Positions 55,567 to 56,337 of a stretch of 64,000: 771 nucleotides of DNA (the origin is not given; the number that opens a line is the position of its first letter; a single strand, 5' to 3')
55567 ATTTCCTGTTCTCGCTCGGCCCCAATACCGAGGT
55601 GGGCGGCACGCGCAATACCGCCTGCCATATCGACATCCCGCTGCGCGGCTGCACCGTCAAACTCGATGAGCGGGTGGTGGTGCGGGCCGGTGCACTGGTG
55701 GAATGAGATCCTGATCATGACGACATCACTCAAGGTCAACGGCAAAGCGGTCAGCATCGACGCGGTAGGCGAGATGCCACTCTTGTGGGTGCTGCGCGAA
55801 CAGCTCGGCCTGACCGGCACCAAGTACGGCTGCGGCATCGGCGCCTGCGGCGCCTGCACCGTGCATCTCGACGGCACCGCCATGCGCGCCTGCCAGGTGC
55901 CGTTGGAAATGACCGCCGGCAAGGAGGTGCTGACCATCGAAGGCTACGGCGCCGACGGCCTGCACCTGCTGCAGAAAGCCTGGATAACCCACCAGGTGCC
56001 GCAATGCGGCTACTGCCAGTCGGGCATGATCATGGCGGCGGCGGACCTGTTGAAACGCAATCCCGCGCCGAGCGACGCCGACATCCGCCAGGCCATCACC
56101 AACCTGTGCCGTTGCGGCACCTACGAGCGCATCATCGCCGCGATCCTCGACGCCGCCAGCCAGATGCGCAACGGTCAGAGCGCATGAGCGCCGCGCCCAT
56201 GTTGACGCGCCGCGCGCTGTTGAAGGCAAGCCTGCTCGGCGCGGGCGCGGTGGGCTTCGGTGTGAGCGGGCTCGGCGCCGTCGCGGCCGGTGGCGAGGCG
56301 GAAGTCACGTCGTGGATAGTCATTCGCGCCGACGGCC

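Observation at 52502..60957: Compact, translationally coupled cluster combining a NicX-like ring-cleavage dioxygenase, an IorAB-like Mo-hydroxylase, an HExxH protein and an amidase (candidate new N-heterocycle pathway)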

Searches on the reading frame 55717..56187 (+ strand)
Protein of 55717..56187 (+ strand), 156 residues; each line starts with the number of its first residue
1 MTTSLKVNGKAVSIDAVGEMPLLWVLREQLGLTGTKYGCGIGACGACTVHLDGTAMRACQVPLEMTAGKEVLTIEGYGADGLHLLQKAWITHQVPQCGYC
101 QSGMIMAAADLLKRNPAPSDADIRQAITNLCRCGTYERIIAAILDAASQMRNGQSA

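Call 5: search_protein_families(library=pfam, proteins=[window:55717-56187:+], max_evalue=0.01)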
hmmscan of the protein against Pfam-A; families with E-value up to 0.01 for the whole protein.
window:55717-56187:+ (156 aa): 5 families
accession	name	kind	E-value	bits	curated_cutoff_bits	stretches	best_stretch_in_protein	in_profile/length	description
PF01799.25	Fer2_2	-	6.6e-29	100.3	30.3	1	73-143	1-74/75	[2Fe-2S] binding domain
PF00111.32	Fer2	-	9.9e-10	38.7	21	1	6-61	2-57/77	2Fe-2S iron-sulfur cluster binding domain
PF13085.11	Fer2_3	-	1.7e-05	25.2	27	1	36-74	49-86/107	2Fe-2S iron-sulfur cluster binding domain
PF10418.14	DHODB_Fe-S_bind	-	0.00022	21.3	23.9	1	38-60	5-30/41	Iron-sulfur cluster binding domain of dihydroorotate dehydrogenase B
PF13510.11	Fer2_4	-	0.0033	17.9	22.8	1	39-64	46-72/82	2Fe-2S iron-sulfur cluster binding domain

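Call 6: search_protein_families(library=ncbifam, proteins=[window:55717-56187:+], max_evalue=0.01)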
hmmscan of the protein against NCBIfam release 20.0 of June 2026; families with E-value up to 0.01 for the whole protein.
window:55717-56187:+ (156 aa): 15 families
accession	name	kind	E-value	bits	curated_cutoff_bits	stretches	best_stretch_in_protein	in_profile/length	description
NF045668.1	pterin_aldehy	equivalog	1.1e-42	146.1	1100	1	3-153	3-158/905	molybdopterin-dependent aldehyde oxidoreductase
NF041020.1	glyceraldDH_gamma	equivalog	7.8e-41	139.4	290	1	3-151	13-163/164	glyceraldehyde dehydrogenase subunit gamma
TIGR03311.1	Se_dep_XDH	equivalog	1.7e-39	135.6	830.45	1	5-154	3-151/848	selenium-dependent xanthine dehydrogenase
TIGR03193.1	4hydroxCoAred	equivalog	2.7e-39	134.4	257.8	1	4-146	3-147/148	4-hydroxybenzoyl-CoA reductase subunit gamma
TIGR03198.1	pucE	equivalog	5.1e-38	129.9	254.3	1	3-146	4-148/151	xanthine dehydrogenase subunit E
NF043084.2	XdhC_XDHase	equivalog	5.4e-36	123.4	217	1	4-145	4-148/151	xanthine dehydrogenase subunit XdhC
NF008514.0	PRK11433.1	equivalog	1.3e-32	113.1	322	1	2-149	52-216/218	aldehyde dehydrogenase iron-sulfur subunit PaoA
NF007387.0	PRK09908.1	equivalog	4.5e-31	107.4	212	1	3-147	9-156/159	xanthine dehydrogenase iron sulfur-binding subunit XdhC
TIGR02963.1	xanthine_xdhA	equivalog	9.9e-30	103.6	467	1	15-150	14-160/468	xanthine dehydrogenase small subunit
TIGR02969.1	mam_aldehyde_ox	subfamily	2e-23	81.9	1912.3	1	6-143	6-157/1330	aldehyde oxidase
TIGR03313.1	Se_sel_red_Mo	hypoth_equivalog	7.1e-07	27.3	1101.9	1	40-153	36-151/951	molybdopterin-dependent oxidoreductase Mo/Fe-S-binding subunit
NF004470.0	PRK05802.1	equivalog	0.0018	17.4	313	1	35-65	289-320/330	sulfide/dihydroorotate dehydrogenase-like FAD/NAD-binding protein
NF007985.1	PRK10713.1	equivalog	0.0033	17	75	1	33-73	28-68/81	class I ribonucleotide reductase maintenance protein YfaE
NF009226.0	PRK12576.1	equivalog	0.0041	16.5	344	1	33-74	54-97/317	succinate dehydrogenase/fumarate reductase iron-sulfur subunit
NF004616.0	PRK05950.1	subfamily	0.0063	15.7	228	1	35-72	54-90/238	succinate dehydrogenase iron-sulfur subunit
